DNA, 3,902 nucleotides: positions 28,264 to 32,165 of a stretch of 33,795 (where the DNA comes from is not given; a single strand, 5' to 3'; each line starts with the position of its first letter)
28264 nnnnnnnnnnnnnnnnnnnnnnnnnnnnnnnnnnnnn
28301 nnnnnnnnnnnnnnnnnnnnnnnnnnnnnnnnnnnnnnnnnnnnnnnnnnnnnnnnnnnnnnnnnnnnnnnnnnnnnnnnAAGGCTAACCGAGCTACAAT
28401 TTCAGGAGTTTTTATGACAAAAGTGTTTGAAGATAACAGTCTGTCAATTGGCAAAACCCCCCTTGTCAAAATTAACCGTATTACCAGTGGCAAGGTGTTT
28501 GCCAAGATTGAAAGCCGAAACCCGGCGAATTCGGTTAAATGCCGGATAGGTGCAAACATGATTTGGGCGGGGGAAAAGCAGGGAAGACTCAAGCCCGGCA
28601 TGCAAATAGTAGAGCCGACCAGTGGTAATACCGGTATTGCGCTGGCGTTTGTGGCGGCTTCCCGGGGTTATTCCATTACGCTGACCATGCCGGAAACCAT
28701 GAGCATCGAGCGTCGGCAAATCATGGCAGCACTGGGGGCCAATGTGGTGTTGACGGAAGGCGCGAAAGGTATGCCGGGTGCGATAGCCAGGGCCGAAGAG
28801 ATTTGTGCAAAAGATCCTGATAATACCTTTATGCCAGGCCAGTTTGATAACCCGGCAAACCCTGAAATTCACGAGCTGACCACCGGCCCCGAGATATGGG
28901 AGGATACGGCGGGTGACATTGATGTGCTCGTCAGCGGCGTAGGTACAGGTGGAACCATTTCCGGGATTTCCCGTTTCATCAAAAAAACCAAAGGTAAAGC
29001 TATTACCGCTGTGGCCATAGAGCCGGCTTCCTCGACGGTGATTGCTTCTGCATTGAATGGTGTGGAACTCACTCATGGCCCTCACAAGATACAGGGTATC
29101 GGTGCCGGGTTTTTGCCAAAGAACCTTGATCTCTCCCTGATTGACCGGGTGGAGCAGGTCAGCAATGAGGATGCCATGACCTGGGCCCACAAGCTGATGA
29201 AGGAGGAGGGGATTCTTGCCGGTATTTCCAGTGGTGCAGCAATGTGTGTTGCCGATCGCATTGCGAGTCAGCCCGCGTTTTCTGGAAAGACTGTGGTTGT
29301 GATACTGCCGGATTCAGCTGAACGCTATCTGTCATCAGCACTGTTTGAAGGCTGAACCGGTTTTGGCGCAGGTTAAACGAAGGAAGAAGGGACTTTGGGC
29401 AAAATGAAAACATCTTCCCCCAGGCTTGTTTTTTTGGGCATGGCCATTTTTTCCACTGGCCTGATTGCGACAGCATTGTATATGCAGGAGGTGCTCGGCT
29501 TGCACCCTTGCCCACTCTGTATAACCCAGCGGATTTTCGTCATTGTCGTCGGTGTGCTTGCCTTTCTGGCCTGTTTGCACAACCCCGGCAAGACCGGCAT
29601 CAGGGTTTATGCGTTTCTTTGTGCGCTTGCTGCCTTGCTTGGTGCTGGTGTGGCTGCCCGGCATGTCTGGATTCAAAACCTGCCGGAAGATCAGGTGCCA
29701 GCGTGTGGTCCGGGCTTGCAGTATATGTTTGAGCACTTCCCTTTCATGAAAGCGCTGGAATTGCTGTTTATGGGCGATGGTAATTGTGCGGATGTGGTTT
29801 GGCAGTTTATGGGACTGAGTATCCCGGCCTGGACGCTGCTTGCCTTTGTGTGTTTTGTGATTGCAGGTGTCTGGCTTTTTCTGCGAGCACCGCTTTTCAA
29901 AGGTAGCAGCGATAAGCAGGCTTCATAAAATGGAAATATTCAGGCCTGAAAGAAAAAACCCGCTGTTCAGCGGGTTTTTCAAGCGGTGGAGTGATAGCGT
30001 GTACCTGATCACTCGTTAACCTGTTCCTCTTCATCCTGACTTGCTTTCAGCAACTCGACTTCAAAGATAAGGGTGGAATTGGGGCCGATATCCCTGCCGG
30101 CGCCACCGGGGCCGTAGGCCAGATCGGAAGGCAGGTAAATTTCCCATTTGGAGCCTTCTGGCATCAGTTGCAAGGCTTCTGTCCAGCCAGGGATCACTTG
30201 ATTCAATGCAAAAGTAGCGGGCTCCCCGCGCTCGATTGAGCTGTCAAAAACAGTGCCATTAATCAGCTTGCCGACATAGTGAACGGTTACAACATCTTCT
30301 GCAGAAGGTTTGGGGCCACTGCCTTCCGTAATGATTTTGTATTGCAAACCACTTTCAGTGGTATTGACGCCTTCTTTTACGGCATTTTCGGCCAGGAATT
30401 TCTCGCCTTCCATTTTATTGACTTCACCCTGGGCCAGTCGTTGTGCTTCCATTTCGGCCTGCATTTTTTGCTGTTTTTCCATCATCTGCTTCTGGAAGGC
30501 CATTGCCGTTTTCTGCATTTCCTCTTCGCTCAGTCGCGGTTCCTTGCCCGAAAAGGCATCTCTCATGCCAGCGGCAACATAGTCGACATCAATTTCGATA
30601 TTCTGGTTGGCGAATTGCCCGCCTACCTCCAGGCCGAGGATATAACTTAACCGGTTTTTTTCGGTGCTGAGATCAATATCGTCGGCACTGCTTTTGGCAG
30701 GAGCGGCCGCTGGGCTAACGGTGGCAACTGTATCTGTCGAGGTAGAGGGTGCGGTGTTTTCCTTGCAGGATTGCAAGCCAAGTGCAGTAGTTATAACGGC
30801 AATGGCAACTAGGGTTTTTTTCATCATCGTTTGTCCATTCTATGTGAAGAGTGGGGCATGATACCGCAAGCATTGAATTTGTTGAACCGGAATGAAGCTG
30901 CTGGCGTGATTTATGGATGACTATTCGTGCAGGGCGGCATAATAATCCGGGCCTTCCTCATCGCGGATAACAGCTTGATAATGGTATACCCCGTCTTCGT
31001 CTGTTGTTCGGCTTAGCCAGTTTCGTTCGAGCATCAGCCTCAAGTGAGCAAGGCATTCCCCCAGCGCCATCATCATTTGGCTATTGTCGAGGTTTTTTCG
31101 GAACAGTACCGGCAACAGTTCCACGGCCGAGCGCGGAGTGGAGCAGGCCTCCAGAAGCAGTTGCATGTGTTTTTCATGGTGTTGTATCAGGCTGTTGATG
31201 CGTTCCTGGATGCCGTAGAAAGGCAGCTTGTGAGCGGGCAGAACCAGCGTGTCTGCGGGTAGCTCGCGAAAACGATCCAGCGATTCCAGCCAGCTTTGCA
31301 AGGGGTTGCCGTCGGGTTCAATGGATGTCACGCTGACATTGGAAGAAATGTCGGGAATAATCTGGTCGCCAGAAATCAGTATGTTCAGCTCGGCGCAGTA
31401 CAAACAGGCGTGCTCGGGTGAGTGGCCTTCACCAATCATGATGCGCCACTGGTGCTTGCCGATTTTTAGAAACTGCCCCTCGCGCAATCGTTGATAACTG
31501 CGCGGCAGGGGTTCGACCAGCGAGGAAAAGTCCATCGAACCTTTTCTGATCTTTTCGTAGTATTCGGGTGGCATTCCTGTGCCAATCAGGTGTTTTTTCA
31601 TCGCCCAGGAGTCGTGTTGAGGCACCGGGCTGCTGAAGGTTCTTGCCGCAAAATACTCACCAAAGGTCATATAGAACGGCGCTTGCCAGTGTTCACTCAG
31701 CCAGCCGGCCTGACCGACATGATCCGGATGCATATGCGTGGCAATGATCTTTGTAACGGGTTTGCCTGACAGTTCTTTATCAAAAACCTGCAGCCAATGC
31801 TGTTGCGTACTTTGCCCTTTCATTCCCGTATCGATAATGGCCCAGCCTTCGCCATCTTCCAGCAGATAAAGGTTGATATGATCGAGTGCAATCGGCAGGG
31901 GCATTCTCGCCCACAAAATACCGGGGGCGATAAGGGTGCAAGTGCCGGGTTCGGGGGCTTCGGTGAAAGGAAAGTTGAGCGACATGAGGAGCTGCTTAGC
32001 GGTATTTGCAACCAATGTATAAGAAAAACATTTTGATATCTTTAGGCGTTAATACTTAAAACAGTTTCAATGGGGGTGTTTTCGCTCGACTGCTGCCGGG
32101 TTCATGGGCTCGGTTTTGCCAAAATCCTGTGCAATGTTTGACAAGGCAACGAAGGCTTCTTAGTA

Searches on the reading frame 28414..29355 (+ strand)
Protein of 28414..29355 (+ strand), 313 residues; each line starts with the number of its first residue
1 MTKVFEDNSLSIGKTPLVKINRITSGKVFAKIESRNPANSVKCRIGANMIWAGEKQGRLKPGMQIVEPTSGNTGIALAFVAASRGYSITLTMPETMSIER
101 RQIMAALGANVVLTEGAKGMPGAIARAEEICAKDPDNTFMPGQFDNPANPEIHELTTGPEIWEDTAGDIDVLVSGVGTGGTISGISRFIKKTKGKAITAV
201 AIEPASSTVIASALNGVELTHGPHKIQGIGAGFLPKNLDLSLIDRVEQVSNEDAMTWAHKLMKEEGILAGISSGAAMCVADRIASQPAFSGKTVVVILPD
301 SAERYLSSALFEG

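Call 22: search_protein_families(library=ncbifam, max_evalue=1e-8, proteins=[window:28414-29355:+])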
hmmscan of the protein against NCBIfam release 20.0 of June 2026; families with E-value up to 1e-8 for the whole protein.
window:28414-29355:+ (313 aa): 28 families (the best 25 are shown)
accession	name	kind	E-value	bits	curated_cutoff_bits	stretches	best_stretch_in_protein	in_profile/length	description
TIGR01139.1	cysK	equivalog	1.9e-129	431.2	350.95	1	10-311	3-298/298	cysteine synthase A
TIGR01136.1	cysKM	subfamily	2.2e-124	414.7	344.15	1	11-311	4-299/299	cysteine synthase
NF007989.0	PRK10717.1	equivalog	2.4e-107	358.9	387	1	2-311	2-318/334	cysteine synthase A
TIGR01137.1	cysta_beta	equivalog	5.4e-83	279.2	510.25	1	11-309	8-309/457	cystathionine beta-synthase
NF008735.0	PRK11761.1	equivalog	3.1e-80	269.6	413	1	11-312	9-295/296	cysteine synthase CysM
TIGR01138.1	cysM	equivalog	1e-76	258.2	394.2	1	12-311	6-290/290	cysteine synthase B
NF053679.1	CysteaSynCapA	equivalog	9e-61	205.5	600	1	11-308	13-317/329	cysteate synthase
TIGR03945.1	PLP_SbnA_fam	equivalog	1.7e-58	198.1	349.95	1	12-308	5-297/304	2,3-diaminopropionate biosynthesis protein SbnA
NF005292.0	PRK06815.1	equivalog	5.2e-18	65.1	371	1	15-298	22-303/320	threonine/serine dehydratase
NF006094.0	PRK08246.1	subfamily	7.8e-16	58.3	331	1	12-215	21-211/310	serine/threonine dehydratase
NF052478.1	CystDsulMYC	equivalog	1.9e-14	53.7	600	1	27-307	38-322/354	L-cysteine desulfhydrase Cds1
TIGR01127.1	ilvA_1Cterm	equivalog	2.1e-14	53.3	378.75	1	20-298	9-281/380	threonine ammonia-lyase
NF045641.2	BHydaspDhtseBhcB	equivalog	7e-14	51.6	550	1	19-298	28-300/312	beta-hydroxyaspartate dehydratase BhcB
NF005600.0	PRK07334.1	equivalog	1.1e-13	50.5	496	1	20-298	37-307/408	threonine ammonia-lyase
NF006390.0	PRK08639.1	equivalog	2.3e-13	49.9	421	1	13-298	24-310/418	threonine ammonia-lyase IlvA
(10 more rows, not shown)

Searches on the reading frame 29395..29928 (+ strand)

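Call 22: search_protein_families(library=ncbifam, max_evalue=1e-8, proteins=[window:29395-29928:+])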
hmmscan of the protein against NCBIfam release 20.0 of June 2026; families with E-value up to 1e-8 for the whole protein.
window:29395-29928:+ (177 aa): 3 families
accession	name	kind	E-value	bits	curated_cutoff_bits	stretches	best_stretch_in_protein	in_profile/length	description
NF003354.0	PRK04388.1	equivalog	2e-36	125.4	168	1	12-160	11-160/172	disulfide bond formation protein B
NF002552.0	PRK02110.1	equivalog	3.8e-31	108.1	138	1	7-163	9-162/169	disulfide bond formation protein B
NF002485.0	PRK01749.1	equivalog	6.8e-22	78.3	157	1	6-163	8-163/177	disulfide bond formation protein DsbB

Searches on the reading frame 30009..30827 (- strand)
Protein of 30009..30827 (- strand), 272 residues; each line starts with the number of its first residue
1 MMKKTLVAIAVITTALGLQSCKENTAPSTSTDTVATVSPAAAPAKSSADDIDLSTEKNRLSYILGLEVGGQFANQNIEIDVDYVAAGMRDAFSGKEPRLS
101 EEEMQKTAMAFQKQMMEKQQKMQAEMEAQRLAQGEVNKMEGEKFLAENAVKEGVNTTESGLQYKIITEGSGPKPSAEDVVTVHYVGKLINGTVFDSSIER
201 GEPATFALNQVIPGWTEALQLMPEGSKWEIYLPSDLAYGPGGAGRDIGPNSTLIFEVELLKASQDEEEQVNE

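Call 22: search_protein_families(library=ncbifam, max_evalue=1e-8, proteins=[window:30009-30827:-])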
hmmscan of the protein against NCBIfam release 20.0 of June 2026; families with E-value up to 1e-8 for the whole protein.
window:30009-30827:- (272 aa): 4 families
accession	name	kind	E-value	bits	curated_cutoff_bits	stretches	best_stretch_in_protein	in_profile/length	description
NF008602.0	PRK11570.1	subfamily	1.6e-59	201.3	198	1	57-261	10-204/206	FKBP-type peptidyl-prolyl cis-trans isomerase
NF008150.0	PRK10902.1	equivalog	1.8e-47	162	215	1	36-268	24-254/271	FKBP-type peptidyl-prolyl cis-trans isomerase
NF053689.1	BamJ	equivalog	8.9e-36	123.9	100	1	119-259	39-184/184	BamJ family beta-barrel-assembly machinery protein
TIGR03516.1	ppisom_GldI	equivalog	3.5e-11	42.8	157.6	1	142-262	53-175/177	gliding motility-associated peptidyl-prolyl isomerase GldI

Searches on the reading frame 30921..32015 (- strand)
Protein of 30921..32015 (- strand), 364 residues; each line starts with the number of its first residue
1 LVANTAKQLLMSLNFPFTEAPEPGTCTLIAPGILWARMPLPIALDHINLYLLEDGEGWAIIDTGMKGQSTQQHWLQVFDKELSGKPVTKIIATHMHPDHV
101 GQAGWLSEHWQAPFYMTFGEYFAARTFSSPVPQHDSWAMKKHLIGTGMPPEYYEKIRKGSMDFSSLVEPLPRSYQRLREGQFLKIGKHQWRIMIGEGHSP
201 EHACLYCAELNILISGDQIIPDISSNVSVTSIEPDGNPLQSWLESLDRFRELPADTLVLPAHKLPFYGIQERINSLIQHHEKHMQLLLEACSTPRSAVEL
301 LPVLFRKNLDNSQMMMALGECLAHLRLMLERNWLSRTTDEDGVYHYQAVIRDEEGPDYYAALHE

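Call 22: search_protein_families(library=ncbifam, max_evalue=1e-8, proteins=[window:30921-32015:-])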
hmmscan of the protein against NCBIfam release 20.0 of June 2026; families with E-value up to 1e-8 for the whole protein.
window:30921-32015:- (364 aa): 5 families
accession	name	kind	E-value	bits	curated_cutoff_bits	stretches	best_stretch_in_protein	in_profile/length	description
NF053820.1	MBLfold_Strvi7410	exception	8.7e-24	84.6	525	1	38-342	14-337/343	Strvi_7410 family MBL fold metallo-hydrolase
TIGR03413.1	GSH_gloB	equivalog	2.3e-12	46.9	200.8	0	170-263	79-165/248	hydroxyacylglutathione hydrolase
TIGR04558.1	SoxH_rel_PQQ_1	hypoth_equivalog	3.2e-11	42.9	300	0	47-100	34-85/285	quinoprotein relay system zinc metallohydrolase 1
NF033088.2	bla_subclass_B1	equivalog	3.8e-09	36.5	200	0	48-263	32-201/217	subclass B1 metallo-beta-lactamase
NF012229.1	bla_class_B_core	domain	6.8e-09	36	100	0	49-118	18-82/139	metallo-beta-lactamase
